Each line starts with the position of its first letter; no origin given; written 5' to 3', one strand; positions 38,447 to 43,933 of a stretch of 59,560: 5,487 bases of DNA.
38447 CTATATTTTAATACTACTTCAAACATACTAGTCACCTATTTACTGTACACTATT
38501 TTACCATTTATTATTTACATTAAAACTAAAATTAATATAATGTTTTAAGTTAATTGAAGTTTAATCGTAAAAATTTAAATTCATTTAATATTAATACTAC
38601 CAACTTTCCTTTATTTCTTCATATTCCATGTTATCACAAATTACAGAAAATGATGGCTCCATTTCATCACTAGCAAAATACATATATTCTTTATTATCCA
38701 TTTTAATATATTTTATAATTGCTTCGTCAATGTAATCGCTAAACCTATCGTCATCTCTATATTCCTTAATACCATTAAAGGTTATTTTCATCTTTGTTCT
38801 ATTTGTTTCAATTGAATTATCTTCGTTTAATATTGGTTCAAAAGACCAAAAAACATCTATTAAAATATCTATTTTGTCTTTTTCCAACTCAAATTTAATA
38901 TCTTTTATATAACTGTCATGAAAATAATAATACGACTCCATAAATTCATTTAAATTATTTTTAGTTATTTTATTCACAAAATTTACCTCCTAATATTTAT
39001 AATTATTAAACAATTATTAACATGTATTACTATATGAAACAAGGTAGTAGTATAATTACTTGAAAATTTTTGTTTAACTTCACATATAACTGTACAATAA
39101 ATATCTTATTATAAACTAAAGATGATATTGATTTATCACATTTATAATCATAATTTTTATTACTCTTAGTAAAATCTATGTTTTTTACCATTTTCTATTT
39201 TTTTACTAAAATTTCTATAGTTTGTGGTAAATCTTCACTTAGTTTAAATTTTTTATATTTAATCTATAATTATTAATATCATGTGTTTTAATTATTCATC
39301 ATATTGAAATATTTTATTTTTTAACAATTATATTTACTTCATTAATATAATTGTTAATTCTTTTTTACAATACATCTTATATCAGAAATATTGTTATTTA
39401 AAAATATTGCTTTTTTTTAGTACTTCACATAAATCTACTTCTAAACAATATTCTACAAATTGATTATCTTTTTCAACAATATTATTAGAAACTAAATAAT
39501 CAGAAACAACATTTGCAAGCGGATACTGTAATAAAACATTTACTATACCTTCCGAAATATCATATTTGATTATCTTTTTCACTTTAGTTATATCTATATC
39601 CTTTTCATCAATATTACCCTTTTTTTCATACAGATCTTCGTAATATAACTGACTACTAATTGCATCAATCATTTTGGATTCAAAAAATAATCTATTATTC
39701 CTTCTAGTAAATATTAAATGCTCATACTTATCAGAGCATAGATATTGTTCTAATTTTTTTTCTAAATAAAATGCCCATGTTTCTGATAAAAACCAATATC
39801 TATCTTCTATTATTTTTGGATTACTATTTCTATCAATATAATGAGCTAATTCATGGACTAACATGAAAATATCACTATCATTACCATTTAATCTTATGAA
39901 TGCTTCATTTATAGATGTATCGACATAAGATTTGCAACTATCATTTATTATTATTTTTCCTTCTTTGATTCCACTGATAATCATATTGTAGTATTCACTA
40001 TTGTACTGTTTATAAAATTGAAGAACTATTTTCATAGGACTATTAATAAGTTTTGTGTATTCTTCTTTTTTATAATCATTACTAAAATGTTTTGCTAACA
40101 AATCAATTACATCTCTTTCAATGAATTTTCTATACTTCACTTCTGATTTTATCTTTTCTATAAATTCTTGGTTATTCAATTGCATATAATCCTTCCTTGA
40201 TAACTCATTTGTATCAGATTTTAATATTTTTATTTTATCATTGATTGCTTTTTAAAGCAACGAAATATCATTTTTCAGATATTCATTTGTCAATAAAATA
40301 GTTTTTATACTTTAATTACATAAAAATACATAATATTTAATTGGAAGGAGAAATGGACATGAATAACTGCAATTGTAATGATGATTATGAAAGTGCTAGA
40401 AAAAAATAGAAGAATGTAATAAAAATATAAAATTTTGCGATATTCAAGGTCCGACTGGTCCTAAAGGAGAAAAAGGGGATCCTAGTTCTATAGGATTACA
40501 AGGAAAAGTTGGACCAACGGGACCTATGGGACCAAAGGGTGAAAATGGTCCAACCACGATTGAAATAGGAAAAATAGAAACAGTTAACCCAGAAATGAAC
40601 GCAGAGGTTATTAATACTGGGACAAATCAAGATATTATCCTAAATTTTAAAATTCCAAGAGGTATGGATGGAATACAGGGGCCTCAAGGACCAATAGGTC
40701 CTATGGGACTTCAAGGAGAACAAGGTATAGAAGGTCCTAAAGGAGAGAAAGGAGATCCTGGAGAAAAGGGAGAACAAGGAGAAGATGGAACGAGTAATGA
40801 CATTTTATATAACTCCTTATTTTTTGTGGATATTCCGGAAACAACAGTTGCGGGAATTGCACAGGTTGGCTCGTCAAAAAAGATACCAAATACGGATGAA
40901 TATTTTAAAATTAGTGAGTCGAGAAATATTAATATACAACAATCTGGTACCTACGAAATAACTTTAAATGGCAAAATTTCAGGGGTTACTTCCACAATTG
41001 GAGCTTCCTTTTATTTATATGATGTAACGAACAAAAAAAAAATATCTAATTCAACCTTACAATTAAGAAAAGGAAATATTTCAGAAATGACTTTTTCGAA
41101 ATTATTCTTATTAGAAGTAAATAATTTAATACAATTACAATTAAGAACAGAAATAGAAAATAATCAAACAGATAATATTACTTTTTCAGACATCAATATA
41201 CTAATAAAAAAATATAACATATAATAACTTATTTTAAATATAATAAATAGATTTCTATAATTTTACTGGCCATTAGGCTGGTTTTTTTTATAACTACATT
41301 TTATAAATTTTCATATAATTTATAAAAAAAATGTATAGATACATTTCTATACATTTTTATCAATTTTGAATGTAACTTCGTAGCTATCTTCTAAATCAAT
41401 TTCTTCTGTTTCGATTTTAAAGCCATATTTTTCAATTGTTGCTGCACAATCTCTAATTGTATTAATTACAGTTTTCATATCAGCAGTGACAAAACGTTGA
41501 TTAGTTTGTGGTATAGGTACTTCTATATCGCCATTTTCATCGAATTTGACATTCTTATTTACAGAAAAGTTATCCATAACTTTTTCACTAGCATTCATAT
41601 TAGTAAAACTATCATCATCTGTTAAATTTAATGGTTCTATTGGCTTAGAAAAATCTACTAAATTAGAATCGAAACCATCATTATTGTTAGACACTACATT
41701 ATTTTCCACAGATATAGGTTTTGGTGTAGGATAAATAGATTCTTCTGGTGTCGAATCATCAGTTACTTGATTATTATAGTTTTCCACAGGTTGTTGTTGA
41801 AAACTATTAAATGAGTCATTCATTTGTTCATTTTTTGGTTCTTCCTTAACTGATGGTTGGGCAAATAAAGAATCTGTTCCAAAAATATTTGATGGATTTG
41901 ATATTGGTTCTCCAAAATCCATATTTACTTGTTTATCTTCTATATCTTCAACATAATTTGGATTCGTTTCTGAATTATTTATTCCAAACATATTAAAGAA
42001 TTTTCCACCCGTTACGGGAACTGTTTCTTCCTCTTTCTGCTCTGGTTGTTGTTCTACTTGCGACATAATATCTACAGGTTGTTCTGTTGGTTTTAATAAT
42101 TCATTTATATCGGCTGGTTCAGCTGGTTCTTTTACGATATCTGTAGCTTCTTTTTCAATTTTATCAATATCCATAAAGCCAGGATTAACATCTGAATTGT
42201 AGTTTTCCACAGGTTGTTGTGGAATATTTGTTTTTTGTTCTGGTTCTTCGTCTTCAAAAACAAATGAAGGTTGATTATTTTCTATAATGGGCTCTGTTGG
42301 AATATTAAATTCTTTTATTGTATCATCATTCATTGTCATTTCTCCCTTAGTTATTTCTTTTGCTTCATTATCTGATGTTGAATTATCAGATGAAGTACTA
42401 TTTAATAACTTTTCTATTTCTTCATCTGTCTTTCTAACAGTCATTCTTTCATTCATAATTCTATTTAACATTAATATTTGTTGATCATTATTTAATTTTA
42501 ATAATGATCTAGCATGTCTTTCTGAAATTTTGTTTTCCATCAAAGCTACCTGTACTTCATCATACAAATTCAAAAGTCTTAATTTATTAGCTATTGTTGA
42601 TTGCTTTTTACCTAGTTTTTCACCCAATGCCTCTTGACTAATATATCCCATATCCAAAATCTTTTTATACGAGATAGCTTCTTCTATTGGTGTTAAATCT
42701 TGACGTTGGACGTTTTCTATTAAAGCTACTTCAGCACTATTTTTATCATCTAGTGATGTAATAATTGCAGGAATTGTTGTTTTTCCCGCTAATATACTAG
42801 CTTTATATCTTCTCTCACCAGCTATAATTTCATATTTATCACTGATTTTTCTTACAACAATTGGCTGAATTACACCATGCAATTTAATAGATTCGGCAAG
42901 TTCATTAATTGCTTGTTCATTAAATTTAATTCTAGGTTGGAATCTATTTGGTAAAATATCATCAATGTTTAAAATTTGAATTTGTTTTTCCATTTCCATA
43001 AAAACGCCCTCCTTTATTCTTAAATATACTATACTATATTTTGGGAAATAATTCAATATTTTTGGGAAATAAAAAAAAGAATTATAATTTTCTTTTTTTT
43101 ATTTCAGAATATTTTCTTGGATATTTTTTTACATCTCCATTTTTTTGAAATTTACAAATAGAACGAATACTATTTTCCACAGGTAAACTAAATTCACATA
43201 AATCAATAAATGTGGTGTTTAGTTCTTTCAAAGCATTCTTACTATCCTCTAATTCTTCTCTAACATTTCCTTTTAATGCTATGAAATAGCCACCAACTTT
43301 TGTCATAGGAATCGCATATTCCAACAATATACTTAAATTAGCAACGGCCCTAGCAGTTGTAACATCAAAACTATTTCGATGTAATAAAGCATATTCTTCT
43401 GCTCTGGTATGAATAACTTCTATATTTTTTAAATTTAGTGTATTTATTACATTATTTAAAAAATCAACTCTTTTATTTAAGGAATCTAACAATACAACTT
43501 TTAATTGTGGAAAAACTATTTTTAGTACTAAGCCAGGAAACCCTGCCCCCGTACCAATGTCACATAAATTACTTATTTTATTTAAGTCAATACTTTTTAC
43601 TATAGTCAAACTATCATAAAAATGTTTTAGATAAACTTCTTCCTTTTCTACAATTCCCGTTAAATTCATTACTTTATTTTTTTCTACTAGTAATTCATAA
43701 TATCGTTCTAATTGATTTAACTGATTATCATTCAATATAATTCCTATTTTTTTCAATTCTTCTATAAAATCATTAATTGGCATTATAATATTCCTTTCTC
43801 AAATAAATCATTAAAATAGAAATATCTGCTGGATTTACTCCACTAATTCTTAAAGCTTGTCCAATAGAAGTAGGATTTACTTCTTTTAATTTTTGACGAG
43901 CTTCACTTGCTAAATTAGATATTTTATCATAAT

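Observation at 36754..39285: Nested, progressively decayed copies of the uvrB 5' end mark a serial-insertion hotspot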

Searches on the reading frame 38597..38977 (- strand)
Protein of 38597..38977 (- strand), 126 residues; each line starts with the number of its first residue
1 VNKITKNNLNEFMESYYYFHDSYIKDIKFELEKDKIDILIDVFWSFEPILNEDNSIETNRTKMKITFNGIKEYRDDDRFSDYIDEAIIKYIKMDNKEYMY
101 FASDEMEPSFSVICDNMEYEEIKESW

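Call 9: search_protein_families(library=pfam, proteins=[window:38597-38977:-], max_evalue=0.1)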
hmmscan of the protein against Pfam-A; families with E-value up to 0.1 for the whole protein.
window:38597-38977:- (126 aa): 0 families

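Call 11: search_protein_families(library=ncbifam, proteins=[window:38597-38977:-], max_evalue=1)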
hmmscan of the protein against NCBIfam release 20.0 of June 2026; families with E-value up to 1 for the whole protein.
window:38597-38977:- (126 aa): 2 families
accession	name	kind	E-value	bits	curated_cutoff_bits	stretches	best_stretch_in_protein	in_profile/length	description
TIGR01838.1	PHA_synth_I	subfamily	0.011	14.3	622.65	1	60-116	291-347/532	class I poly(R)-hydroxyalkanoic acid synthase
TIGR04003.1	rSAM_BssD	equivalog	0.031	13.4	496.45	1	11-85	171-243/314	[benzylsuccinate synthase]-activating enzyme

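Call 12: search_protein_families(library=padloc, proteins=[window:38597-38977:-], max_evalue=1)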
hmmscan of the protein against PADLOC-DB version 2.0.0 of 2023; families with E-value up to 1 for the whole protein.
window:38597-38977:- (126 aa): 0 families

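Call 13: search_protein_families(library=phrogs, proteins=[window:38597-38977:-], max_evalue=1)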
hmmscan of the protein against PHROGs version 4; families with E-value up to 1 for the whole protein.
window:38597-38977:- (126 aa): 3 families
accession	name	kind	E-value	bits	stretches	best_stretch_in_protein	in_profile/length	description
phrog_31051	-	unknown function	0.055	14.5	1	13-55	1-42/76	-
phrog_32551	-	unknown function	0.059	14.4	1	25-78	12-65/95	-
phrog_1965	-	unknown function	0.21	13.1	1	32-116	62-138/208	-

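Call 78: search_solved_structures(query=window:38597-38977:-, max_evalue=1)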
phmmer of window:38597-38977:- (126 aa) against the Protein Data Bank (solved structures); distinct sequences matched with E-value up to 1: 3.
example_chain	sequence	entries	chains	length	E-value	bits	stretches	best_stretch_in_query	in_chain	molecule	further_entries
9sxb_A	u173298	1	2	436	0.39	14.2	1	9-71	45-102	Cyclic 2,3-diphosphoglycerate synthetase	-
6qpw_A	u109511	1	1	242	0.44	14.1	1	50-101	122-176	Structural maintenance of chromosomes protein,Structural maintenance of chromosomes protei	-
6qpq_A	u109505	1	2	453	0.91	13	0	50-101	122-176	Structural maintenance of chromosomes protein,Structural maintenance of chromosomes protei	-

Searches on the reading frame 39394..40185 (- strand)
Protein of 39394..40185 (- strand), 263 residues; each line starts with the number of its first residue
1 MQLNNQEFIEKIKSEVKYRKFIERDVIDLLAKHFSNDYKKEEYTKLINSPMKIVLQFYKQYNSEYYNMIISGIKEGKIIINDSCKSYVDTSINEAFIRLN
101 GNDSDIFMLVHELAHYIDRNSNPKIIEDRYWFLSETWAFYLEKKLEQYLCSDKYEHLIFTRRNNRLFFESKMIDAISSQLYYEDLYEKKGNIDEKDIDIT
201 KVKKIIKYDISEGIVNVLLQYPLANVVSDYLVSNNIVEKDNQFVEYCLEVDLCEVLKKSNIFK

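Call 9: search_protein_families(library=pfam, proteins=[window:39394-40185:-], max_evalue=0.1)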
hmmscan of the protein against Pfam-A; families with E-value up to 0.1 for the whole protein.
window:39394-40185:- (263 aa): 1 family
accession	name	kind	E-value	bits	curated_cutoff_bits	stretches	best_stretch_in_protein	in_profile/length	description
PF09940.16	DUF2172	-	0.014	16.2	27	1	85-159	15-90/92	Domain of unknown function (DUF2172)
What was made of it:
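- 39394..40185 (-): g263 (263 aa, HExxH motif). It is the leftmost gene of the island and is not preceded by a uvrB copy. Only a weak sub-threshold DUF2172 hit (call 9).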

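Call 11: search_protein_families(library=ncbifam, proteins=[window:39394-40185:-], max_evalue=1)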
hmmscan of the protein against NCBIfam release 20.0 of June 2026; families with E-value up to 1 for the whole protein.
window:39394-40185:- (263 aa): 0 families

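Call 12: search_protein_families(library=padloc, proteins=[window:39394-40185:-], max_evalue=1)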
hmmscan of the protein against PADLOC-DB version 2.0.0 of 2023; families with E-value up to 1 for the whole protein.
window:39394-40185:- (263 aa): 0 families

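Call 13: search_protein_families(library=phrogs, proteins=[window:39394-40185:-], max_evalue=1)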
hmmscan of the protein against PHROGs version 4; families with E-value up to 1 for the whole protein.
window:39394-40185:- (263 aa): 3 families
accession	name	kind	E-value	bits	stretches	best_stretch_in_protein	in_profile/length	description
phrog_2299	-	unknown function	0.034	13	1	83-203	847-952/995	-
phrog_4415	-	other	0.21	12.1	1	86-148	157-222/279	peptidase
phrog_16126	-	unknown function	0.39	11.8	0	195-250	36-90/122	-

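Call 77: search_solved_structures(query=window:39394-40185:-, max_evalue=1)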
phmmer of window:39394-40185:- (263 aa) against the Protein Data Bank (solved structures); distinct sequences matched with E-value up to 1: 0.

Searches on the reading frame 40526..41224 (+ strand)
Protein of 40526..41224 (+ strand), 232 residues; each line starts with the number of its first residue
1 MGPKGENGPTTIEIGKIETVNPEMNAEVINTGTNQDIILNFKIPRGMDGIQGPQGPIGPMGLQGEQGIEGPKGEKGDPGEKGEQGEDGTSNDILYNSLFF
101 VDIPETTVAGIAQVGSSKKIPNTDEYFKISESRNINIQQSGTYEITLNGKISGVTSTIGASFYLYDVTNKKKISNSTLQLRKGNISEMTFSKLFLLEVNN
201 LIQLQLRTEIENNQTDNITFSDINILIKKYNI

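Call 9: search_protein_families(library=pfam, proteins=[window:40526-41224:+], max_evalue=0.1)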
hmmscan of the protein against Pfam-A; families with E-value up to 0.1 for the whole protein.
window:40526-41224:+ (232 aa): 1 family
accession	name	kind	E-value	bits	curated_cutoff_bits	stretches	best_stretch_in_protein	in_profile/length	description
PF01391.23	Collagen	-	3.2e-08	33.6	27.2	1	46-88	13-55/60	Collagen triple helix repeat (20 copies)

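Call 11: search_protein_families(library=ncbifam, proteins=[window:40526-41224:+], max_evalue=1)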
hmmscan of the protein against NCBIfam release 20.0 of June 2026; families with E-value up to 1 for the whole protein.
window:40526-41224:+ (232 aa): 4 families
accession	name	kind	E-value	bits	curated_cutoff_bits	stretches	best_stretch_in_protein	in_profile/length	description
NF038329.2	gly_rich_SclB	equivalog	2.6e-08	33.2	325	1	44-89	160-205/442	LPXTG-anchored collagen-like adhesin Scl2/SclB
NF046116.1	adhesin_Lcl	equivalog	8.8e-08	31.1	500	1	4-90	74-161/431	collagen-like adhesin Lcl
NF038330.1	adhesin_SclA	exception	1.7e-05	24.7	400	1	44-89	115-160/405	LPXTG-anchored collagen-like adhesin Scl1/SclA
NF001492.0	PRK00346.2-2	equivalog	0.008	15.4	271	1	134-199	107-170/261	5'/3'-nucleotidase SurE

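Call 12: search_protein_families(library=padloc, proteins=[window:40526-41224:+], max_evalue=1)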
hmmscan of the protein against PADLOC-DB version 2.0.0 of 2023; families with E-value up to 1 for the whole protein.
window:40526-41224:+ (232 aa): 0 families

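Call 13: search_protein_families(library=phrogs, proteins=[window:40526-41224:+], max_evalue=1)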
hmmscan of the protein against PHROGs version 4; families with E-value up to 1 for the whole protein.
window:40526-41224:+ (232 aa): 59 families (the best 25 are shown)
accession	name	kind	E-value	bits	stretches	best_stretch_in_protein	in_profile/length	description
phrog_5073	-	tail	2.4e-15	57.6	1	44-179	316-452/519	tail fiber protein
phrog_819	-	tail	2.7e-12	46.7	1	2-92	484-554/1024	tail protein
phrog_366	-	tail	4.1e-11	44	1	44-149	343-412/474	tail fiber protein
phrog_30509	-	tail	6.8e-10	39.5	1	45-184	65-207/254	collagen like minor tail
phrog_1806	-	tail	2.9e-09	37.6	1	2-90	142-229/276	collagen like minor tail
phrog_18350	-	tail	5.1e-09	37.2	1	2-90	114-198/253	tail fiber protein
phrog_13892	-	tail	1.8e-08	34.9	1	45-92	38-85/676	minor tail protein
phrog_3904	-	tail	3.2e-08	33.3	1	9-106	718-828/1086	tail fiber protein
phrog_6320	-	tail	1e-07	32.1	1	45-88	118-161/745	tail fiber protein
phrog_17587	-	tail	2.2e-07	30.7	1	2-89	366-421/641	tail fiber protein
phrog_32311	-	unknown function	2.8e-07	30.7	2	2-64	78-141/577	-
phrog_8745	-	tail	6e-07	28.1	1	44-90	1420-1466/1803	tail fiber protein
phrog_21765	-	unknown function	2e-06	28.1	1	2-50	180-223/422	-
phrog_34916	-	tail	4e-06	27.9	1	36-89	26-79/124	tail fiber protein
phrog_6614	-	tail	7.3e-06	25.8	1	11-80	234-303/548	minor tail protein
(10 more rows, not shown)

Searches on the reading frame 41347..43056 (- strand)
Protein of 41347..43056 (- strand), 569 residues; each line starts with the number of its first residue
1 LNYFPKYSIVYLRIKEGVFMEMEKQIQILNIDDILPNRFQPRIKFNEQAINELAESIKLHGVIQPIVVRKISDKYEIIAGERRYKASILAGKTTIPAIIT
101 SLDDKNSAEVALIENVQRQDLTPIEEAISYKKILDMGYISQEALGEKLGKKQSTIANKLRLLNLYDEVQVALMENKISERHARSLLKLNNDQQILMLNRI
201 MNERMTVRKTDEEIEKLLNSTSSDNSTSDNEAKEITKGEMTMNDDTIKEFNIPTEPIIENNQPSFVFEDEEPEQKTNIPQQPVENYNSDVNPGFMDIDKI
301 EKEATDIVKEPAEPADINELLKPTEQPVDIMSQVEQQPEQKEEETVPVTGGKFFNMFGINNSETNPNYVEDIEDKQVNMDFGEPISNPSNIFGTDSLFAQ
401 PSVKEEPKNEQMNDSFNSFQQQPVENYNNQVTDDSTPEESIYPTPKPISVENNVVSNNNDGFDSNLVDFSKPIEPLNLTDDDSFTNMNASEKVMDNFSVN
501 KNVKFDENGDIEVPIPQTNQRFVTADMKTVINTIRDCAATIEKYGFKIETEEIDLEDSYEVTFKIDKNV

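Call 9: search_protein_families(library=pfam, proteins=[window:41347-43056:-], max_evalue=0.1)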
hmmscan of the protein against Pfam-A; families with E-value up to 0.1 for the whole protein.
window:41347-43056:- (569 aa): 3 families
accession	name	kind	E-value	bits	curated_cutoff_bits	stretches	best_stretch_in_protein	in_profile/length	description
PF02195.25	ParB_N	-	8.8e-33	112.7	26.3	1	25-117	2-95/95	ParB N-terminal domain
PF17762.8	HTH_ParB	-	8.9e-30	103.3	22.6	1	119-218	1-101/102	ParB HTH domain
PF18024.7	HTH_50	-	0.084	13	27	0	138-161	23-46/50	Helix-turn-helix domain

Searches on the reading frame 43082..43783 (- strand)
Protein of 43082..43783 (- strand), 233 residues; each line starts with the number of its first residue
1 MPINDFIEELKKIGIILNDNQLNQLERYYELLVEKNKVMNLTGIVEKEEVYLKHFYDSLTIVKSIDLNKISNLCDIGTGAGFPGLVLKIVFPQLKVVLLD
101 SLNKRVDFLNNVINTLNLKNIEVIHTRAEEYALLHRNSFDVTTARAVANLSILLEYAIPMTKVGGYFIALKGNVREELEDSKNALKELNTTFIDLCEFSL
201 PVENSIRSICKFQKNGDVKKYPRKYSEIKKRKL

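Call 9: search_protein_families(library=pfam, proteins=[window:43082-43783:-], max_evalue=0.1)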
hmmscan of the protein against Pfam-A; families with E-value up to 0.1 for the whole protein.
window:43082-43783:- (233 aa): 9 families
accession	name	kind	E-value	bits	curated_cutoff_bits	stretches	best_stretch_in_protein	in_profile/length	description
PF02527.21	GidB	-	1.8e-52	177.8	27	1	21-184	1-162/184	rRNA small subunit methyltransferase G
PF13847.12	Methyltransf_31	-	4.2e-09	36.7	27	1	71-189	5-126/145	Methyltransferase domain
PF13649.12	Methyltransf_25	-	0.0013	19.8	27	1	74-145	2-71/97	Methyltransferase domain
PF05175.20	MTS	-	0.0013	18.9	23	1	61-128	23-90/170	Methyltransferase small domain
PF00891.24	Methyltransf_2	-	0.013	15.2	22.3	1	60-100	53-93/210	O-methyltransferase domain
PF01135.25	PCMT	-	0.025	14.8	20.3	1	50-125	54-130/210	Protein-L-isoaspartate(D-aspartate) O-methyltransferase (PCMT)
PF03848.20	TehB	-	0.028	14.3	20.4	1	61-167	22-130/193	Tellurite resistance protein TehB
PF02390.23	Methyltransf_4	-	0.055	13.4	24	0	73-130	5-62/173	Putative methyltransferase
PF10294.15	Methyltransf_16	-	0.065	13.4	21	1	69-117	46-93/174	Lysine methyltransferase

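Call 74: find_encoding_contigs(protein=window:43082-43783:-, flank=10000, max_places=10)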
Protein window:43082-43783:- (233 aa): 24 contigs read that carry it; 10 places shown.
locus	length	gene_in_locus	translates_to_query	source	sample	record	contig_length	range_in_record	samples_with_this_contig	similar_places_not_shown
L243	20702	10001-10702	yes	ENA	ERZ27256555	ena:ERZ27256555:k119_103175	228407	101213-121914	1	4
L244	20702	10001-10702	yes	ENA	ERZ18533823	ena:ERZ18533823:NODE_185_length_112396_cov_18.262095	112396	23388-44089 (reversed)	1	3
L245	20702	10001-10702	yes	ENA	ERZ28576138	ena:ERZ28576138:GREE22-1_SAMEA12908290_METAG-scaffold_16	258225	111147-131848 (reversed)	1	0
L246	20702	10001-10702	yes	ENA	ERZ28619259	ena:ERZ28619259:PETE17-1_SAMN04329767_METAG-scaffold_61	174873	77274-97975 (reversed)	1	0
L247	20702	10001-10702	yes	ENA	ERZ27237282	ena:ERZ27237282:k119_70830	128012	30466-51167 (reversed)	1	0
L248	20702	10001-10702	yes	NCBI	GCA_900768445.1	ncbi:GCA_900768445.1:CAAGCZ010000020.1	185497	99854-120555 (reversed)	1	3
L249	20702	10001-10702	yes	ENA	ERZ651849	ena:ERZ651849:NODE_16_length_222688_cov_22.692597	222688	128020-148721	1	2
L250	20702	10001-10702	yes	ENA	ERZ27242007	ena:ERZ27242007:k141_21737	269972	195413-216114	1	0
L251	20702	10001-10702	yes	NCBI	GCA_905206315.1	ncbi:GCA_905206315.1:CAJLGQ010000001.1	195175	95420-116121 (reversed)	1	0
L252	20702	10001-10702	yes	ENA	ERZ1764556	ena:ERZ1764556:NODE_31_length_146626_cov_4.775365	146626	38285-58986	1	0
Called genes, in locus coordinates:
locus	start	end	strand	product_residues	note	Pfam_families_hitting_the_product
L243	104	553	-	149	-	PF06338:ComK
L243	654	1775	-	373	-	PF00712:DNA_pol3_beta, PF02767:DNA_pol3_beta_2, PF02768:DNA_pol3_beta_3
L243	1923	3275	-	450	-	PF11638:DnaA_N, PF00308:Bac_DnaA, PF01695:IstB_IS21, PF01637:ATPase_2 (faint), PF13173:AAA_14 (weak), PF00004:AAA (weak), PF08299:Bac_DnaA_C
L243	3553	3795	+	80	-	PF00468:Ribosomal_L34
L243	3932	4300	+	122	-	PF00825:Ribonuclease_P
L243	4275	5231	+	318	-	PF02096:60KD_IMP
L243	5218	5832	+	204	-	PF13083:KH_KhpA-B, PF01424:R3H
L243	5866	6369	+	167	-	PF01966:HD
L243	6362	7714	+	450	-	PF10396:TrmE_N, PF00350:Dynamin_N (faint), PF12631:MnmE_helical, PF01926:MMR_HSR1, PF02421:FeoB_N, PF04548:AIG1 (weak)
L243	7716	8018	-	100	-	-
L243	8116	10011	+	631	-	PF01134:GIDA, PF21680:GIDA_C_1st, PF13932:SAM_GIDA_C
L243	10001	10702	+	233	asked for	PF02527:GidB, PF13847:Methyltransf_31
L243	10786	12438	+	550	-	PF02195:ParB_N, PF17762:HTH_ParB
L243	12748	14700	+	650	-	PF00270:DEAD (faint), PF04851:ResIII, PF17757:UvrB_inter, PF27431:UvrB_3rd, PF00271:Helicase_C, PF12344:UvrB, PF02151:UVR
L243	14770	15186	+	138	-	PF04020:Phage_holin_4_2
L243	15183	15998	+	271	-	PF01790:LGT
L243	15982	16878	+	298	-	PF00890:FAD_binding_2 (weak), PF01134:GIDA (faint), PF01266:DAO (weak), PF07992:Pyr_redox_2, PF12831:FAD_oxidored (weak), PF13450:NAD_binding_8, PF13738:Pyr_redox_3, PF00070:Pyr_redox, +2 more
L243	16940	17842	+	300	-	PF10298:WhiA_N, PF14527:LAGLIDADG_WhiA, PF02650:HTH_WhiA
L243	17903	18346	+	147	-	PF01281:Ribosomal_L9_N, PF03948:Ribosomal_L9_C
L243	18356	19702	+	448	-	PF00772:DnaB, PF03796:DnaB_C, PF13481:AAA_25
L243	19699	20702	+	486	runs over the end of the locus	PF01476:LysM (weak), PF07501:G5, PF01551:Peptidase_M23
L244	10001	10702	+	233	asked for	PF02527:GidB, PF13847:Methyltransf_31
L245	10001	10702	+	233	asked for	PF02527:GidB, PF13847:Methyltransf_31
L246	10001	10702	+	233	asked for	PF02527:GidB, PF13847:Methyltransf_31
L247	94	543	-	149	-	PF06338:ComK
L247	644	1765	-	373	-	PF00712:DNA_pol3_beta, PF02767:DNA_pol3_beta_2, PF02768:DNA_pol3_beta_3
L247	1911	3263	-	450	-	PF11638:DnaA_N, PF00308:Bac_DnaA, PF01695:IstB_IS21, PF01637:ATPase_2 (faint), PF13173:AAA_14 (weak), PF00004:AAA (weak), PF08299:Bac_DnaA_C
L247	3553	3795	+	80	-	PF00468:Ribosomal_L34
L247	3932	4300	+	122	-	PF00825:Ribonuclease_P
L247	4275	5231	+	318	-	PF02096:60KD_IMP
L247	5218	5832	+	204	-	PF13083:KH_KhpA-B, PF01424:R3H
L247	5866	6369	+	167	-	PF01966:HD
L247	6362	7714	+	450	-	PF10396:TrmE_N, PF00350:Dynamin_N (faint), PF12631:MnmE_helical, PF01926:MMR_HSR1, PF02421:FeoB_N, PF04548:AIG1 (weak)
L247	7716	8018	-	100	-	-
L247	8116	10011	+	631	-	PF01134:GIDA, PF21680:GIDA_C_1st, PF13932:SAM_GIDA_C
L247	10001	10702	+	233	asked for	PF02527:GidB, PF13847:Methyltransf_31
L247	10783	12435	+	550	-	PF02195:ParB_N, PF17762:HTH_ParB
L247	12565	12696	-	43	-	-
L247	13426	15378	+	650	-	PF00270:DEAD (faint), PF04851:ResIII, PF17757:UvrB_inter, PF27431:UvrB_3rd, PF00271:Helicase_C, PF12344:UvrB, PF02151:UVR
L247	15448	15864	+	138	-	PF04020:Phage_holin_4_2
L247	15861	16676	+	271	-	PF01790:LGT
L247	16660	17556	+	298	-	PF00890:FAD_binding_2 (weak), PF01134:GIDA (faint), PF01266:DAO (weak), PF07992:Pyr_redox_2, PF12831:FAD_oxidored (weak), PF13450:NAD_binding_8, PF13738:Pyr_redox_3, PF00070:Pyr_redox, +2 more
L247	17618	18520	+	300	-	PF10298:WhiA_N, PF14527:LAGLIDADG_WhiA, PF02650:HTH_WhiA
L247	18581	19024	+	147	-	PF01281:Ribosomal_L9_N, PF03948:Ribosomal_L9_C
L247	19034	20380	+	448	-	PF00772:DnaB, PF03796:DnaB_C, PF13481:AAA_25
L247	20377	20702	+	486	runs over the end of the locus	PF01476:LysM (weak), PF07501:G5, PF01551:Peptidase_M23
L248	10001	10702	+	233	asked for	PF02527:GidB, PF13847:Methyltransf_31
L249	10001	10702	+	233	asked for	PF02527:GidB, PF13847:Methyltransf_31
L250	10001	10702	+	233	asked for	PF02527:GidB, PF13847:Methyltransf_31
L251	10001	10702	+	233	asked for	PF02527:GidB, PF13847:Methyltransf_31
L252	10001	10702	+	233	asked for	PF02527:GidB, PF13847:Methyltransf_31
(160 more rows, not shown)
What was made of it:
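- A ComK-like gene is present near oriC (call 74).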
